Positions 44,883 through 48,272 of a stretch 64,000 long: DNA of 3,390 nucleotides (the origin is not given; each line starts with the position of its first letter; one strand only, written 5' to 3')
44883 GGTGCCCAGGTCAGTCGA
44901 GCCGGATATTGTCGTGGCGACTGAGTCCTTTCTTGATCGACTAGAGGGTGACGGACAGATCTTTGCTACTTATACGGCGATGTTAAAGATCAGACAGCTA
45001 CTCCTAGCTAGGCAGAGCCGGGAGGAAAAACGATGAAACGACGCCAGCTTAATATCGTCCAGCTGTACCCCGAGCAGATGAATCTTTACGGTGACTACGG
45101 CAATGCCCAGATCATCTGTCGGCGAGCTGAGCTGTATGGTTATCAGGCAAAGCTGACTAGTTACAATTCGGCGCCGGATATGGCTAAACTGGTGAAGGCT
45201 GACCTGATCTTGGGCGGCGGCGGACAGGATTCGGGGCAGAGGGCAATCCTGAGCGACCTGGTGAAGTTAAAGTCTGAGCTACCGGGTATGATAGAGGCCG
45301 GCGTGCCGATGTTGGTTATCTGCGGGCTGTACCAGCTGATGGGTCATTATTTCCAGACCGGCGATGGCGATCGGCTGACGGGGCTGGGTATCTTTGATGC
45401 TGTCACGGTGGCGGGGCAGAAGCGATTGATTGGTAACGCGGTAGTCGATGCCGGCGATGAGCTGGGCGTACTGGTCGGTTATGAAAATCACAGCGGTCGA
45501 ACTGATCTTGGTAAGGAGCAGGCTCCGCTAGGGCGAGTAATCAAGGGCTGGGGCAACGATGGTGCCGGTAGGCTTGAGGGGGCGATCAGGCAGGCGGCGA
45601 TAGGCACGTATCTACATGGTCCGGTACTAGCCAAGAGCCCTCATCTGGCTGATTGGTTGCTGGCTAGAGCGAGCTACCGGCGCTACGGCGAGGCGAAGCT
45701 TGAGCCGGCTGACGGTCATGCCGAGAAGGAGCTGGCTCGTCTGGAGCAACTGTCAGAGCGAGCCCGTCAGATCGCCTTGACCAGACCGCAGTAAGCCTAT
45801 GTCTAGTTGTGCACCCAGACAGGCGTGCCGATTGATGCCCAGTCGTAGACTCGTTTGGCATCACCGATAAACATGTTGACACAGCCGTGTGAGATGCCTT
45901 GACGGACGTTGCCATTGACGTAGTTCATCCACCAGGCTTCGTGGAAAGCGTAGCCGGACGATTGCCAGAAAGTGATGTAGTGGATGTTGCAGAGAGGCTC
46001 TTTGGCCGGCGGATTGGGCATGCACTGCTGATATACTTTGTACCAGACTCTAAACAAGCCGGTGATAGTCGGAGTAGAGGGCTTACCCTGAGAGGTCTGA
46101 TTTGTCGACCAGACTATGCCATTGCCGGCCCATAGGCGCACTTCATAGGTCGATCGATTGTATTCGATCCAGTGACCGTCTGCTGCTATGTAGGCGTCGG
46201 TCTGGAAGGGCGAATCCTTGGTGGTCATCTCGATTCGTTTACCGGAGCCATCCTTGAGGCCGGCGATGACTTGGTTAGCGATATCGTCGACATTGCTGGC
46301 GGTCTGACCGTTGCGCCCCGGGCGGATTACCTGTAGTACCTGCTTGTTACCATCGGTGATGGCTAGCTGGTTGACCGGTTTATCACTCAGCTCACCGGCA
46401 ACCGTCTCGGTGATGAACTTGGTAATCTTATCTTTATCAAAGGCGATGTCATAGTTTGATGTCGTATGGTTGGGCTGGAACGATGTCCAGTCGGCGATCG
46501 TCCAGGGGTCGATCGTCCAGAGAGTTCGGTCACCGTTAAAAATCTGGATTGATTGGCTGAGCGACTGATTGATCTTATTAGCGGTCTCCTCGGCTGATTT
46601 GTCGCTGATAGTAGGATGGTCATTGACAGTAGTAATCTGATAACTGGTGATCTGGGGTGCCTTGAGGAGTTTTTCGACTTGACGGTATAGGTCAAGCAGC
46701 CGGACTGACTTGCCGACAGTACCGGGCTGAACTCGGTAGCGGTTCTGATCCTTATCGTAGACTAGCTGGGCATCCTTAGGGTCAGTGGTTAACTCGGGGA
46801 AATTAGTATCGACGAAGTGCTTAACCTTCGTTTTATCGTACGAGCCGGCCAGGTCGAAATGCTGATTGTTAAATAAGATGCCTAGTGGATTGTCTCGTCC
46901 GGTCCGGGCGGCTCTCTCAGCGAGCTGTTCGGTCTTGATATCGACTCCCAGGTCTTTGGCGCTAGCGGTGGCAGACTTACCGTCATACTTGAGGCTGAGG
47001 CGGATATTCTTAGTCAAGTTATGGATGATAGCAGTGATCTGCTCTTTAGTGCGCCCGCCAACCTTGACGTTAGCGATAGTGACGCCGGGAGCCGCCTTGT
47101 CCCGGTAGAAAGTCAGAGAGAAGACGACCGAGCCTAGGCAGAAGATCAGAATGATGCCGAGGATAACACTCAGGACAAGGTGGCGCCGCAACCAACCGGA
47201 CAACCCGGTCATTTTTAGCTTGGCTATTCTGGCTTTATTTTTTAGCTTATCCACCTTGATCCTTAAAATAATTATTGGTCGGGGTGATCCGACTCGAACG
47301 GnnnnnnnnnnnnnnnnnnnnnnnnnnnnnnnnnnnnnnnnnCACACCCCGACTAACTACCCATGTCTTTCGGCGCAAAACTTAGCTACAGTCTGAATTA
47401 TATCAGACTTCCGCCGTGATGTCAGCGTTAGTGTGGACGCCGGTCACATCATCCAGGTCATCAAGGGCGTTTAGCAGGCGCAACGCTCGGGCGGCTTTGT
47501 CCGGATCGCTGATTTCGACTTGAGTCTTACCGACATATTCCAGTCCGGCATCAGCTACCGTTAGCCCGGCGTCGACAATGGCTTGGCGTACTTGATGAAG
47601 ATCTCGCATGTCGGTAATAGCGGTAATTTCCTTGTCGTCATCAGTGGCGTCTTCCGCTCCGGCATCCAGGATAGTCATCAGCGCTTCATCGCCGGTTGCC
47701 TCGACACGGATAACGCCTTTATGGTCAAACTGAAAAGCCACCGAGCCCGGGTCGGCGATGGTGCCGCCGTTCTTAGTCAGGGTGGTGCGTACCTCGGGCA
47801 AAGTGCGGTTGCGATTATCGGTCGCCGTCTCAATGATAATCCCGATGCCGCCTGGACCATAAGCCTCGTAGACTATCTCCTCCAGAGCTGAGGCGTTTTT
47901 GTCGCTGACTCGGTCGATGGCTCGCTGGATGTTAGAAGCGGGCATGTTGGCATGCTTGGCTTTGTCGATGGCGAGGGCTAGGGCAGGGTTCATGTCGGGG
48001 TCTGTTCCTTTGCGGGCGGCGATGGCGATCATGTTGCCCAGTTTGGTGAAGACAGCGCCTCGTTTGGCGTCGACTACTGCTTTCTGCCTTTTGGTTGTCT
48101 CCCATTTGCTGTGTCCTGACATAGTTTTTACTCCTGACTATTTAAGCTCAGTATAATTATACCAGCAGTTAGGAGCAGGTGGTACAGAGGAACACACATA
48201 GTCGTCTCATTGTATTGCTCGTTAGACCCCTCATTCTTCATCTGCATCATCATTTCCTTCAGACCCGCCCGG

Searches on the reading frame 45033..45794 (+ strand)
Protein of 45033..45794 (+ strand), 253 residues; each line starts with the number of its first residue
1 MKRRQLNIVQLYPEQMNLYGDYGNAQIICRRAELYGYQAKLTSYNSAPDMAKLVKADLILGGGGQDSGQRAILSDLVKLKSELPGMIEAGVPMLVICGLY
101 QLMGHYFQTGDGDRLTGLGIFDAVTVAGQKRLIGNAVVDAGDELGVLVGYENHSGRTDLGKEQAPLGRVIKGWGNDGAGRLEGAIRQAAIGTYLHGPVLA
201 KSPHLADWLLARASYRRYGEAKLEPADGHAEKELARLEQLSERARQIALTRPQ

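Call 37: search_protein_families(library=pfam, proteins=[window:45033-45794:+], max_evalue=0.000001)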
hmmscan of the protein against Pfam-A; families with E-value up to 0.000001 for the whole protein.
window:45033-45794:+ (253 aa): 1 family
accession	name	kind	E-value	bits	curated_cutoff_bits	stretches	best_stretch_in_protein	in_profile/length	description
PF07685.20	GATase_3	-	1.2e-32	113.6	27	1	8-201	2-194/196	CobB/CobQ-like glutamine amidotransferase domain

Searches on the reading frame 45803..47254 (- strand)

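Call 38: search_protein_families(library=pfam, proteins=[window:45803-47254:-], max_evalue=0.000001)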
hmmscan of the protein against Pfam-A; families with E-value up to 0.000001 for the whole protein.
window:45803-47254:- (483 aa): 2 families
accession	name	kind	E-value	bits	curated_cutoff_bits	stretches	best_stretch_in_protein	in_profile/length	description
PF03734.19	YkuD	-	6.5e-17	62.9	23.4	1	361-481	2-146/146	L,D-transpeptidase catalytic domain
PF12229.13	PG_binding_4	-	2.8e-10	40.8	22.1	1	97-197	3-108/117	Putative peptidoglycan binding domain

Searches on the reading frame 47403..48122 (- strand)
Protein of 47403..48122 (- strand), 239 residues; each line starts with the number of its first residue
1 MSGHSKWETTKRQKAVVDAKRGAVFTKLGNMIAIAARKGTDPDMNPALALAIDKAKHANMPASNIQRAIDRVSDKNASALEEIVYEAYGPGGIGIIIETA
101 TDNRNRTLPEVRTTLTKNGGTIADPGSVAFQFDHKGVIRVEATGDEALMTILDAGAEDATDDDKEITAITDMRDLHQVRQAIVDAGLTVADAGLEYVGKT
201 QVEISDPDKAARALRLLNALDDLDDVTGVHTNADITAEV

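Call 38: search_protein_families(library=pfam, proteins=[window:47403-48122:-], max_evalue=0.000001)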
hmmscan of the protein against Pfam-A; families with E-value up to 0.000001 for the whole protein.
window:47403-48122:- (239 aa): 2 families
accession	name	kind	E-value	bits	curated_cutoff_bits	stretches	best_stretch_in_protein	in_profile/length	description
PF01709.26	Transcrip_reg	-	1.6e-49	168.1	27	1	80-233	1-160/160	TACO1/YebC second and third domain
PF20772.2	TACO1_YebC_N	-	8.9e-27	93.8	36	1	5-74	1-72/73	TACO1/YebC protein N-terminal domain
